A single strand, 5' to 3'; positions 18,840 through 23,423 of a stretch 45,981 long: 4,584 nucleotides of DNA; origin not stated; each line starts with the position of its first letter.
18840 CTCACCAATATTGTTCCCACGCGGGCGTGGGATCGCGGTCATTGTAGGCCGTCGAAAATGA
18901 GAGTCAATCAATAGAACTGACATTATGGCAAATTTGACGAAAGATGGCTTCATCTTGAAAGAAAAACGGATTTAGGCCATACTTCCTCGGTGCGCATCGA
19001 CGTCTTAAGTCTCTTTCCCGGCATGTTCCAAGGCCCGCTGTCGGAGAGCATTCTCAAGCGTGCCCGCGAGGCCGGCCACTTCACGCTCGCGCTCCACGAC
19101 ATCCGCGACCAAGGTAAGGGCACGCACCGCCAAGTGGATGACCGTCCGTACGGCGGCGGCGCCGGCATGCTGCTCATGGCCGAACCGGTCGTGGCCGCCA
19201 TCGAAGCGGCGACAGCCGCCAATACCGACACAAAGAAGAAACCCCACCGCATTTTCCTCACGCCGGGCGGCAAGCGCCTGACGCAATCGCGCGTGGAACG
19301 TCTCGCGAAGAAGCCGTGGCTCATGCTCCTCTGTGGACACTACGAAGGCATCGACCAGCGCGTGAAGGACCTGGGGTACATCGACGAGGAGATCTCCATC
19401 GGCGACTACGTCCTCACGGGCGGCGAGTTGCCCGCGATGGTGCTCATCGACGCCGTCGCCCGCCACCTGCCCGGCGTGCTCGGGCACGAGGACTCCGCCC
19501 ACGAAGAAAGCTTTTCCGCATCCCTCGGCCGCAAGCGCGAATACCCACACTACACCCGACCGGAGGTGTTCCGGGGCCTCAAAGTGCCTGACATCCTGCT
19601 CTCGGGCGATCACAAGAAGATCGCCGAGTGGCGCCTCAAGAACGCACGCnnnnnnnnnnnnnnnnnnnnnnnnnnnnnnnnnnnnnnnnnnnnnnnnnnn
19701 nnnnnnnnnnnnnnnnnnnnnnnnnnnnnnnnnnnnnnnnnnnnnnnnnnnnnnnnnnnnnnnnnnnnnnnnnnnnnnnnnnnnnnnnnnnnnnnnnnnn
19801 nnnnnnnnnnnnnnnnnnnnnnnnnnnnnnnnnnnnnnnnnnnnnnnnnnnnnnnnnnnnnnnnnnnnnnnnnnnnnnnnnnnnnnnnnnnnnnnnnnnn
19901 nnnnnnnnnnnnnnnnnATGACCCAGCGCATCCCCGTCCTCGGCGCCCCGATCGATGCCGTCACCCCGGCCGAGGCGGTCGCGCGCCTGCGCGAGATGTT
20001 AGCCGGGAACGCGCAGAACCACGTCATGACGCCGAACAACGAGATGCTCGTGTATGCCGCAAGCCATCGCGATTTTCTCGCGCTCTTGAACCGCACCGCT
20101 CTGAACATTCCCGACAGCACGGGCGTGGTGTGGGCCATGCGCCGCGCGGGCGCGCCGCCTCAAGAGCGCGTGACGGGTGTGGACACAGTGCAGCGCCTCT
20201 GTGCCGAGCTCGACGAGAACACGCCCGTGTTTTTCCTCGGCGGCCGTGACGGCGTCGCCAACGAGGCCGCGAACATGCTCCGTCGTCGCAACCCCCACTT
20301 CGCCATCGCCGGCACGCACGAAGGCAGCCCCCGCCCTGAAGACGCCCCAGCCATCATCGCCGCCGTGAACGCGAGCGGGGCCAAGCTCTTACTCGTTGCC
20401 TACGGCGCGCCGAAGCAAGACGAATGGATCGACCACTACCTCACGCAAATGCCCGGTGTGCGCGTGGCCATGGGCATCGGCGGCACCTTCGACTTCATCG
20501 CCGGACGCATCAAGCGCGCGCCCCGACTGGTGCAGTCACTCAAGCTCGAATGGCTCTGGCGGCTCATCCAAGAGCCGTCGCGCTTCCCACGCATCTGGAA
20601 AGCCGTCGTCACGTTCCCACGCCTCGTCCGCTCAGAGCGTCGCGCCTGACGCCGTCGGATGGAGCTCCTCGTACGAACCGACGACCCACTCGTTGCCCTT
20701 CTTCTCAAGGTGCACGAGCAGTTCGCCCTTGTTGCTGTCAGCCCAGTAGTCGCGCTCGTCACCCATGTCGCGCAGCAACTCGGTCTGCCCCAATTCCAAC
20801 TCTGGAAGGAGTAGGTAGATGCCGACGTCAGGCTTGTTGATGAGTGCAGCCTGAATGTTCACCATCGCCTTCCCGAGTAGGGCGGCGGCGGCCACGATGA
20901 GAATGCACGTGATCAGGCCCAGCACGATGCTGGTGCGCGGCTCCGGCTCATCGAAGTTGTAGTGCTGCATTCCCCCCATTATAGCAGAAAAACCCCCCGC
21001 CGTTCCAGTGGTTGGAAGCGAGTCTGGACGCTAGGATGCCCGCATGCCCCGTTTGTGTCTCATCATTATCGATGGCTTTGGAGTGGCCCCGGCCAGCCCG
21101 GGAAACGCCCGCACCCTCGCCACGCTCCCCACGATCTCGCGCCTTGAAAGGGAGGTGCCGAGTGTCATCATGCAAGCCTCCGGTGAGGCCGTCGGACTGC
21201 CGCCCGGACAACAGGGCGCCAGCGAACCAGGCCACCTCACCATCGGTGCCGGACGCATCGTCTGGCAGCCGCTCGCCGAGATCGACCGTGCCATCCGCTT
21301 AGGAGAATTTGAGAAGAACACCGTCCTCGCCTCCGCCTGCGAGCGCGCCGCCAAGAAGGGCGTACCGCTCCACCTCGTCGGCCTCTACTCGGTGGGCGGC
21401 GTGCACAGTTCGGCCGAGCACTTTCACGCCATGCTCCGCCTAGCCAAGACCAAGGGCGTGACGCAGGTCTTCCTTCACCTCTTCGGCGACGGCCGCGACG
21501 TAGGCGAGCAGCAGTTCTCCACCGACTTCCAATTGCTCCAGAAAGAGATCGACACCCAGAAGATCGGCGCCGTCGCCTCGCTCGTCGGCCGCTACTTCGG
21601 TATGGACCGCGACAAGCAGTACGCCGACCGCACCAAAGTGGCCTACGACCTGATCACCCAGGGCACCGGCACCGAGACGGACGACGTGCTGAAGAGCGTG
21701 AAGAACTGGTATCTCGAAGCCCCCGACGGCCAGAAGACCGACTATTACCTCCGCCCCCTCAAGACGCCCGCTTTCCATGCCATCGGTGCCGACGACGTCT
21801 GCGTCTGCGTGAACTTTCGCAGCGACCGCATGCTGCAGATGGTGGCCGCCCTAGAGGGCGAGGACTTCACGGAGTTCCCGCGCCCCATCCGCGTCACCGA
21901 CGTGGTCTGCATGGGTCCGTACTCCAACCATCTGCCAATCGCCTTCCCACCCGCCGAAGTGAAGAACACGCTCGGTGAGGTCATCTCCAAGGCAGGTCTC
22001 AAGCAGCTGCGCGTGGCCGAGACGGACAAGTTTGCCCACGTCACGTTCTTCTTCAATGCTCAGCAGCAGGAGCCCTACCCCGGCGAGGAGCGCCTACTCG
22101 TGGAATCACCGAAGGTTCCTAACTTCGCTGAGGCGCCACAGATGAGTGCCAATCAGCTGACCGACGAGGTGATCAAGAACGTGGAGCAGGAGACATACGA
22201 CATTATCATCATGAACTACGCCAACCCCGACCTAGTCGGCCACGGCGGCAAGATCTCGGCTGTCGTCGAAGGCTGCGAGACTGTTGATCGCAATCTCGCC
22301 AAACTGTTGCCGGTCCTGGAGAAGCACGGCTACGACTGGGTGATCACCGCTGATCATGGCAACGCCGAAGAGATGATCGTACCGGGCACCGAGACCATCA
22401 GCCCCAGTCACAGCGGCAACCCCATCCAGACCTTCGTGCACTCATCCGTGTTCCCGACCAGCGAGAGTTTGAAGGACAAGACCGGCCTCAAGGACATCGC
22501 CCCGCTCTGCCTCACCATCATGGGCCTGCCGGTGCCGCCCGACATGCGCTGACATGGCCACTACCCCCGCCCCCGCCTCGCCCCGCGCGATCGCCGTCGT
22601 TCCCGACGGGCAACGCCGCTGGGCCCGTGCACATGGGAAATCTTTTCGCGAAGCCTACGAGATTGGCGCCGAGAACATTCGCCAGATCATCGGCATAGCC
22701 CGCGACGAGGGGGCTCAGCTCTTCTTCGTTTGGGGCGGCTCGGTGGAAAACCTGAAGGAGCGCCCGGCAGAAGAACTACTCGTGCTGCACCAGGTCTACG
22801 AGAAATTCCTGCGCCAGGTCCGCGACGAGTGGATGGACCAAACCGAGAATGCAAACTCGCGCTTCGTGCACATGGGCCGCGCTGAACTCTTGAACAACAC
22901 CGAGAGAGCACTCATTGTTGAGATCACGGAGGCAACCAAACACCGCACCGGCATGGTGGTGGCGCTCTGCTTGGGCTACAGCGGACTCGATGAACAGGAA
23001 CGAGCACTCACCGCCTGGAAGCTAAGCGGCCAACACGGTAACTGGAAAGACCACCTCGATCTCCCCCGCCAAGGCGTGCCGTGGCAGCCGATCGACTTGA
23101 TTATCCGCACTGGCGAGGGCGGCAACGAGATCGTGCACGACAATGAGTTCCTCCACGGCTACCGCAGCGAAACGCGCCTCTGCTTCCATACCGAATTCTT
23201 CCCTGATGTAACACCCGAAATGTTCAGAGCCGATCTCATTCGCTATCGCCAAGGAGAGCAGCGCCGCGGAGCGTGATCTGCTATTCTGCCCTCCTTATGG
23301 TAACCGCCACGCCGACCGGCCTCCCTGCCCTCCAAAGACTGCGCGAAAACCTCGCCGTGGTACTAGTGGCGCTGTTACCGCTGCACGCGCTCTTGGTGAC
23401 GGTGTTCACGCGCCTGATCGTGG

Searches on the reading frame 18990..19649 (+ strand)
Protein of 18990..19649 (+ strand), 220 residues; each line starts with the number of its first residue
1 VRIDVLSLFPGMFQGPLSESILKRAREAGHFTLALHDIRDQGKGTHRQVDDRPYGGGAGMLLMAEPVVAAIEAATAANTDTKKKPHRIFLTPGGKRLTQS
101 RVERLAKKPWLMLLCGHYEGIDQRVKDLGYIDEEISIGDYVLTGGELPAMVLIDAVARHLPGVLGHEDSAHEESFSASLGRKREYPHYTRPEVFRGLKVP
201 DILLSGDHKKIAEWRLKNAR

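Call 55: search_protein_families(library=pfam, proteins=[window:18990-19649:+], max_evalue=0.00001)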
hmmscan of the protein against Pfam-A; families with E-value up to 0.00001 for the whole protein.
window:18990-19649:+ (220 aa): 1 family
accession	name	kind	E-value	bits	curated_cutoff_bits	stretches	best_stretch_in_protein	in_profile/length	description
PF01746.26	tRNA_m1G_MT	-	1.6e-57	194.8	27.3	1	23-219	2-186/195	tRNA (Guanine-1)-methyltransferase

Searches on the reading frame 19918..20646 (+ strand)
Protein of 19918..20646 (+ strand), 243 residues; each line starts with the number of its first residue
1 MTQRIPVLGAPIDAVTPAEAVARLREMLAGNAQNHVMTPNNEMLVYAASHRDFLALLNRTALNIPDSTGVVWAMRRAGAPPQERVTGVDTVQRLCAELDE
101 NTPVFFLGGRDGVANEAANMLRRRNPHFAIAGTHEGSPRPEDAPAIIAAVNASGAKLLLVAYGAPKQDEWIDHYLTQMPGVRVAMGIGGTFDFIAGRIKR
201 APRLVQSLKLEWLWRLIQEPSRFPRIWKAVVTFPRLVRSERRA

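Call 55: search_protein_families(library=pfam, proteins=[window:19918-20646:+], max_evalue=0.00001)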
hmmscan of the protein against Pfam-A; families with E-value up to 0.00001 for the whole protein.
window:19918-20646:+ (243 aa): 1 family
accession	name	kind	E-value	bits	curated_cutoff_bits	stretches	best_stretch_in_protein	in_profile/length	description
PF03808.19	Glyco_tran_WecG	-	9.8e-57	191.9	27.4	1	62-225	3-166/168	Glycosyl transferase WecG/TagA/CpsF family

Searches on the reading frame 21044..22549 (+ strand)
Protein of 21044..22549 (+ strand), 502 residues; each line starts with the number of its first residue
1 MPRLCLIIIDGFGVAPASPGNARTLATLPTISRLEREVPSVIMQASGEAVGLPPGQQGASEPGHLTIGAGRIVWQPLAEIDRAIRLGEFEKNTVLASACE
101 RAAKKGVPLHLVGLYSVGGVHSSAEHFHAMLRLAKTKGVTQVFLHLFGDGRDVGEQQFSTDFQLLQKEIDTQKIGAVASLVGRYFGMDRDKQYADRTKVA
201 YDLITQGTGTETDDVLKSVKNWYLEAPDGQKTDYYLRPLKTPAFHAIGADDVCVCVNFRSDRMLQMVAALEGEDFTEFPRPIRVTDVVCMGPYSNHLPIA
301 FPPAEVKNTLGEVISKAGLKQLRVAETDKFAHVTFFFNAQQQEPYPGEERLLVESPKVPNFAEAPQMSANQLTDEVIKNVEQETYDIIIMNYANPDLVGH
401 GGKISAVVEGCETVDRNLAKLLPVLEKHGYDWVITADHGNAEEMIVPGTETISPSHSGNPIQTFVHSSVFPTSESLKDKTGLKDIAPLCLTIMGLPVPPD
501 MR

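Call 55: search_protein_families(library=pfam, proteins=[window:21044-22549:+], max_evalue=0.00001)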
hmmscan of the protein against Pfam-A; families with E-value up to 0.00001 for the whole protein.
window:21044-22549:+ (502 aa): 2 families
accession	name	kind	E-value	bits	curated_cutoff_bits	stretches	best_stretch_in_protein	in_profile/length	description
PF01676.23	Metalloenzyme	-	1.2e-62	212.2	24.3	1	3-495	2-250/252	Metalloenzyme superfamily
PF06415.18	iPGM_N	-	8.4e-56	189.3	27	1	80-294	1-216/217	BPG-independent PGAM N-terminus (iPGM_N)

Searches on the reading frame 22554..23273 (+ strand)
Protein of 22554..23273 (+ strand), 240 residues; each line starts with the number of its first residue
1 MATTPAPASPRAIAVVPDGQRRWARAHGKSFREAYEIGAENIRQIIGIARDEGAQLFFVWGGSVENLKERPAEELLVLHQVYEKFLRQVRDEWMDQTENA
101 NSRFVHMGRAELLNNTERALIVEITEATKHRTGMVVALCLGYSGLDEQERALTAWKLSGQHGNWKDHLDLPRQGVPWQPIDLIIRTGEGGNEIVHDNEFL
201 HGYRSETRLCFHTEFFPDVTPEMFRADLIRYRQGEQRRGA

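Call 55: search_protein_families(library=pfam, proteins=[window:22554-23273:+], max_evalue=0.00001)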
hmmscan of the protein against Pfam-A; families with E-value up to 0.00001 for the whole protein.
window:22554-23273:+ (240 aa): 1 family
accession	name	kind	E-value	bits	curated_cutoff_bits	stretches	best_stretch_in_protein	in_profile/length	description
PF01255.24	Prenyltransf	-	2.4e-26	93.1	27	1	16-239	1-219/219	Putative undecaprenyl diphosphate synthase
